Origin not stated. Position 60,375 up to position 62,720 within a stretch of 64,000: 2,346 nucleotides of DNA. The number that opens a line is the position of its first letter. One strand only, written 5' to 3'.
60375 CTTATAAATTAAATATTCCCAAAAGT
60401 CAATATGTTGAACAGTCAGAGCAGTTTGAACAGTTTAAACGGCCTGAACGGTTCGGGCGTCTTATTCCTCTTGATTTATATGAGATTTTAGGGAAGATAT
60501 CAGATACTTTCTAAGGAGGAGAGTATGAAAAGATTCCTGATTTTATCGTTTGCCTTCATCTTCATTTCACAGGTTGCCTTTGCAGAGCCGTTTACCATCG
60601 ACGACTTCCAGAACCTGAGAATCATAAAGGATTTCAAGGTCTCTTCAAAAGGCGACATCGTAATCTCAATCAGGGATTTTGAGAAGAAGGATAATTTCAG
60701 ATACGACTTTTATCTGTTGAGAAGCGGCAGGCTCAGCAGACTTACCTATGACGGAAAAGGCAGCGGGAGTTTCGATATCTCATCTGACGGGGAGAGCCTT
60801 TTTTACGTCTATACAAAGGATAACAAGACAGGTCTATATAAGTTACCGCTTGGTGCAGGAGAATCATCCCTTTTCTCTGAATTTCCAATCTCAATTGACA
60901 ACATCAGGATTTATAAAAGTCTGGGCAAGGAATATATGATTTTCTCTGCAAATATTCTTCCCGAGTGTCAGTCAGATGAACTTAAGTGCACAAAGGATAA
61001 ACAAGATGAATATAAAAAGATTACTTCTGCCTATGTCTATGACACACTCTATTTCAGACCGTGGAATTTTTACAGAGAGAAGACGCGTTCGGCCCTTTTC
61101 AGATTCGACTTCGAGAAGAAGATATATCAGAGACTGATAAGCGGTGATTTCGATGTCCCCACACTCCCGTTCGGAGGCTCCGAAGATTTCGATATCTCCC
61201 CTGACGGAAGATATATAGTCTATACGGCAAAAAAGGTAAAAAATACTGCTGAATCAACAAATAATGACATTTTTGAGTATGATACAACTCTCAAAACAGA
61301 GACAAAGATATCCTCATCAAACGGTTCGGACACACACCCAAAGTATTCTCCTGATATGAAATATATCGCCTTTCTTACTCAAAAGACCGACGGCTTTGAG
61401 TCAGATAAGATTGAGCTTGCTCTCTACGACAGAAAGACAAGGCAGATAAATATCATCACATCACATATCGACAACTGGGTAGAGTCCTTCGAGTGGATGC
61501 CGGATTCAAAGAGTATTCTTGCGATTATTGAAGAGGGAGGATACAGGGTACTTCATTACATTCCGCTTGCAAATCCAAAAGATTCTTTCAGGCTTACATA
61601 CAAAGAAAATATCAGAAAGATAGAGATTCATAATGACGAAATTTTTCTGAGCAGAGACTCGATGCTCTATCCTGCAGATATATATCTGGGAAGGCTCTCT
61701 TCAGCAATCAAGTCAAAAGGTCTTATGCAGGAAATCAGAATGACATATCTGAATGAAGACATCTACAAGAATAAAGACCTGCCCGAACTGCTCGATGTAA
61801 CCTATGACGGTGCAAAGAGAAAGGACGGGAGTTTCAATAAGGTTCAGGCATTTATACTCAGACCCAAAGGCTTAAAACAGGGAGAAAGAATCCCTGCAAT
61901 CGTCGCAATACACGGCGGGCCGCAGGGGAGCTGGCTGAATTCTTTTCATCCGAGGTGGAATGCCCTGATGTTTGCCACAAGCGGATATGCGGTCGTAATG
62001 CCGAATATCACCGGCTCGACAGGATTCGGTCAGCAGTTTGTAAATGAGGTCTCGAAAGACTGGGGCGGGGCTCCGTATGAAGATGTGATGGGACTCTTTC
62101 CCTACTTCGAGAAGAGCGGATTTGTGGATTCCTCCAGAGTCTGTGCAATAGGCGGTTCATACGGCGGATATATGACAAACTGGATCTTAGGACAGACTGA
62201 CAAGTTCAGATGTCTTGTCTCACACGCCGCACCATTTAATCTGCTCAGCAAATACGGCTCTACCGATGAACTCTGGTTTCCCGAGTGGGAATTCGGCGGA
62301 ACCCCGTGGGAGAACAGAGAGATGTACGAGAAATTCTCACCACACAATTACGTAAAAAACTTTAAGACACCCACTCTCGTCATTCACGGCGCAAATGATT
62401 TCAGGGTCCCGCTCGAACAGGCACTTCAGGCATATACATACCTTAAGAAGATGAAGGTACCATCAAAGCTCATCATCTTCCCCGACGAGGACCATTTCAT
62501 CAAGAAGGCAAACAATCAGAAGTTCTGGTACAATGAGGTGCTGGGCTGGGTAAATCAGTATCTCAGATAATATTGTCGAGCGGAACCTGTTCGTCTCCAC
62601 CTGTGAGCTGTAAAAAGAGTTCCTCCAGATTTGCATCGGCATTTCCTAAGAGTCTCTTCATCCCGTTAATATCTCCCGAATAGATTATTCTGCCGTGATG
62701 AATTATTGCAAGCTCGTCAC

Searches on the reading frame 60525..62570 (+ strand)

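Call 51: search_protein_families(library=pfam, proteins=[window:60525-62570:+], max_evalue=0.00001)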
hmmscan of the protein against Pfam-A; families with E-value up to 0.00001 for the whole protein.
window:60525-62570:+ (681 aa): 4 families
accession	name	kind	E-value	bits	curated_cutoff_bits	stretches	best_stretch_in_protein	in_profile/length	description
PF00326.27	Peptidase_S9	-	3.7e-60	203.5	22.6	1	477-680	4-210/213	Prolyl oligopeptidase family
PF20434.5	BD-FAE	-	6.1e-10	39.4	26.8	1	563-638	135-213/215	BD-FAE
PF02129.25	Peptidase_S15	-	1.4e-09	38.4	23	0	438-575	3-134/262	X-Pro dipeptidyl-peptidase (S15 family)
PF00561.26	Abhydrolase_1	-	2.8e-07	30.9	25.8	0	598-659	183-240/245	alpha/beta hydrolase fold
